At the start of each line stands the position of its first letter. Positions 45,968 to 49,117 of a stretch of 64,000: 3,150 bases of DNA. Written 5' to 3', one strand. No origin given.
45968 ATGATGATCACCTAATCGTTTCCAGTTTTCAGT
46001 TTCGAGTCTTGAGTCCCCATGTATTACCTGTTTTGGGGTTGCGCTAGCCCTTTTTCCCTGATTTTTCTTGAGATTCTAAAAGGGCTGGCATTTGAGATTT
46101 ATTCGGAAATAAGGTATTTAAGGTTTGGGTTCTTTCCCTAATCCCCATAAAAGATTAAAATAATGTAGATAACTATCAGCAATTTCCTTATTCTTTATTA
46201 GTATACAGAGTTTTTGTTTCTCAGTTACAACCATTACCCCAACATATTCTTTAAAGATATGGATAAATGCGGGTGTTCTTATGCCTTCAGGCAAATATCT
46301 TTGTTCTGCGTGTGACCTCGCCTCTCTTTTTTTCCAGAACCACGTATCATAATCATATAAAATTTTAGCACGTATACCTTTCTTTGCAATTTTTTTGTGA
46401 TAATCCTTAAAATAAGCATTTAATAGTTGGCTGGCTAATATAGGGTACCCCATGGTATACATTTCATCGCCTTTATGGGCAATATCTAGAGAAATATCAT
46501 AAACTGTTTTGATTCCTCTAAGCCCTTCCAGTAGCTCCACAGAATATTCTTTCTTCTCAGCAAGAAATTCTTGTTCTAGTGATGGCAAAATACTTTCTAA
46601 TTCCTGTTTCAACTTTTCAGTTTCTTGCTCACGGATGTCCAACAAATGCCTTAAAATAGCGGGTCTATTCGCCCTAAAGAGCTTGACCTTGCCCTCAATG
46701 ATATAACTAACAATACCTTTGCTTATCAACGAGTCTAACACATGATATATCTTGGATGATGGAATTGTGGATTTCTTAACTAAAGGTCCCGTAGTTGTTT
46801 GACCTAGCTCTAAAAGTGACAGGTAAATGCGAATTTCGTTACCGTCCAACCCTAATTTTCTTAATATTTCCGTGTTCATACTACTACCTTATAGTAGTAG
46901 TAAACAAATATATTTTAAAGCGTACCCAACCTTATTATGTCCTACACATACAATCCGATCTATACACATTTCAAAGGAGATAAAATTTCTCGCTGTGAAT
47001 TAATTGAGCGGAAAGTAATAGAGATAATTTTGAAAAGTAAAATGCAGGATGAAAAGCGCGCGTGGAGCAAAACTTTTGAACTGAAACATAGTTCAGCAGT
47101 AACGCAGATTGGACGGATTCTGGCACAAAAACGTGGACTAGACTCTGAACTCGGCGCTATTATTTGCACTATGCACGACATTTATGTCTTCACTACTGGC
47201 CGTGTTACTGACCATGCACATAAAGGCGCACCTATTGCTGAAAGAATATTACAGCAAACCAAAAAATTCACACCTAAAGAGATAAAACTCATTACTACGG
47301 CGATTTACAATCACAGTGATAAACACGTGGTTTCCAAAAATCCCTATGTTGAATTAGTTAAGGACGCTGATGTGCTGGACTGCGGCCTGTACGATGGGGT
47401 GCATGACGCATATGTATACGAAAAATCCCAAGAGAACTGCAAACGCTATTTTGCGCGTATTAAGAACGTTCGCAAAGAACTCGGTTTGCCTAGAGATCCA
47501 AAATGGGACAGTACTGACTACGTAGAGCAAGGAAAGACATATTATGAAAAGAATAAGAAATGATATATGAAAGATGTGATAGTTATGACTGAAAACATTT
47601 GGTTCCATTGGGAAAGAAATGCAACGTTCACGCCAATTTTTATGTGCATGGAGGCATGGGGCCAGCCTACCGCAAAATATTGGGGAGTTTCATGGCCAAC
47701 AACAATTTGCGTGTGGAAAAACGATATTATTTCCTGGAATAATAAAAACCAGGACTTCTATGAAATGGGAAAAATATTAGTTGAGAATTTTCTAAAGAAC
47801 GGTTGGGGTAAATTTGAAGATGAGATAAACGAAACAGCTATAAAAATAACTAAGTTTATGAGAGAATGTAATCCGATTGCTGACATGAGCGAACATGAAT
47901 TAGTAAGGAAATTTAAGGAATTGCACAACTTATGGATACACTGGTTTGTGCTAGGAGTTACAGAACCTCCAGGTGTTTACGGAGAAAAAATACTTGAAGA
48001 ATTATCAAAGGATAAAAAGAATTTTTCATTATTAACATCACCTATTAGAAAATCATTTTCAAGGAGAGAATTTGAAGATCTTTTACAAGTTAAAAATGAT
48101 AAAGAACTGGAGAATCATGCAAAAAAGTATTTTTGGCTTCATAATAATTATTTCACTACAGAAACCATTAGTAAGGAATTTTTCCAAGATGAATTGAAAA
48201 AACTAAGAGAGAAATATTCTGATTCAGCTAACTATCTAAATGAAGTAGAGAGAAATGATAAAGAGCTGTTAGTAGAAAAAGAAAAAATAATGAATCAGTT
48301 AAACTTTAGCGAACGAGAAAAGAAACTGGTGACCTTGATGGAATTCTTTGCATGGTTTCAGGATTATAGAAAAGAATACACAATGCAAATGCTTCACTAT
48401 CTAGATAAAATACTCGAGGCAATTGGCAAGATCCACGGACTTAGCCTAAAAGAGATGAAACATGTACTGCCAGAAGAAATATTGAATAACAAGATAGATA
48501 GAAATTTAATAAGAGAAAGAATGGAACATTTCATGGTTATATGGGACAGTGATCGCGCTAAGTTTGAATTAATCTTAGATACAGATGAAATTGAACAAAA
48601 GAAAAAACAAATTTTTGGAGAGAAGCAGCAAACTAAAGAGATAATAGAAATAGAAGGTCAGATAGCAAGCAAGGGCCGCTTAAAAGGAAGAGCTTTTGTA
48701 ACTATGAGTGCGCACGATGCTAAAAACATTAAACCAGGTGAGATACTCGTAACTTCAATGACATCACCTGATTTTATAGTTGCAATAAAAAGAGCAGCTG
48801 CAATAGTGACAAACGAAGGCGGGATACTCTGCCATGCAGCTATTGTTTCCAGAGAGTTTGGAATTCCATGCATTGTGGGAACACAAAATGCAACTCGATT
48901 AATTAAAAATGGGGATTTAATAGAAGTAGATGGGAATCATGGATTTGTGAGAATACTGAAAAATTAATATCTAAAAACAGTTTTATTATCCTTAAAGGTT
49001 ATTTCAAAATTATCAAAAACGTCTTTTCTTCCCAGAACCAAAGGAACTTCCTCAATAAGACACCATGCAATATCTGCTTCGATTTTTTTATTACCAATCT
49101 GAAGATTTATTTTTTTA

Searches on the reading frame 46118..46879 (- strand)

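Call 74: search_protein_families(library=pfam, max_evalue=0.001, proteins=[window:46118-46879:-])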
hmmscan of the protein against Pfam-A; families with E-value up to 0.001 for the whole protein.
window:46118-46879:- (253 aa): 1 family
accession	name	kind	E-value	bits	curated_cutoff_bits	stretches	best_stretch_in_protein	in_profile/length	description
PF01978.25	TrmB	-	1.5e-14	54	25.6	1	6-73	1-67/68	Sugar-specific transcriptional regulator TrmB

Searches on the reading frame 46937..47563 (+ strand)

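Call 74: search_protein_families(library=pfam, max_evalue=0.001, proteins=[window:46937-47563:+])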
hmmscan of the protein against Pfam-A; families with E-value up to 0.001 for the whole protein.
window:46937-47563:+ (208 aa): 1 family
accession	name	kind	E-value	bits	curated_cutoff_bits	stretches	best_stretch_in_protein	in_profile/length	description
PF01966.28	HD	-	5.2e-10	40.1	22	1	50-148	3-114/116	HD domain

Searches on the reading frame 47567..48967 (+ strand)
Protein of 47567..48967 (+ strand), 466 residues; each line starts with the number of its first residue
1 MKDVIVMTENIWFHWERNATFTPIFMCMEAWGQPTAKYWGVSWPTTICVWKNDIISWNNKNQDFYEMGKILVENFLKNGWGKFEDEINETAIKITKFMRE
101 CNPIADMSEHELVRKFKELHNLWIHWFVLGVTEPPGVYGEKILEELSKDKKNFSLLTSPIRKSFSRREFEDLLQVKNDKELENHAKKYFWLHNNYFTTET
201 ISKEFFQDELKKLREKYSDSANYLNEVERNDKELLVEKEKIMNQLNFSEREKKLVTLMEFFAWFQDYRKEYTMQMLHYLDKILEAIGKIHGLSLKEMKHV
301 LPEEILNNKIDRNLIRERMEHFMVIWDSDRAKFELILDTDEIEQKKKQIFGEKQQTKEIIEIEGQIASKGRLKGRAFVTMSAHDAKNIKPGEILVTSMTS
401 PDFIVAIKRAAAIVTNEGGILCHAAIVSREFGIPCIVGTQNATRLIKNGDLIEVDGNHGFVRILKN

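Call 74: search_protein_families(library=pfam, max_evalue=0.001, proteins=[window:47567-48967:+])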
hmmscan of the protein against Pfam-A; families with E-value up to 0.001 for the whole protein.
window:47567-48967:+ (466 aa): 1 family
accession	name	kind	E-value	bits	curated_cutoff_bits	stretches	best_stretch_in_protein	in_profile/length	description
PF00391.29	PEP-utilizers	-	6.1e-27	93.5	23.1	1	388-459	1-72/72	PEP-utilising enzyme, mobile domain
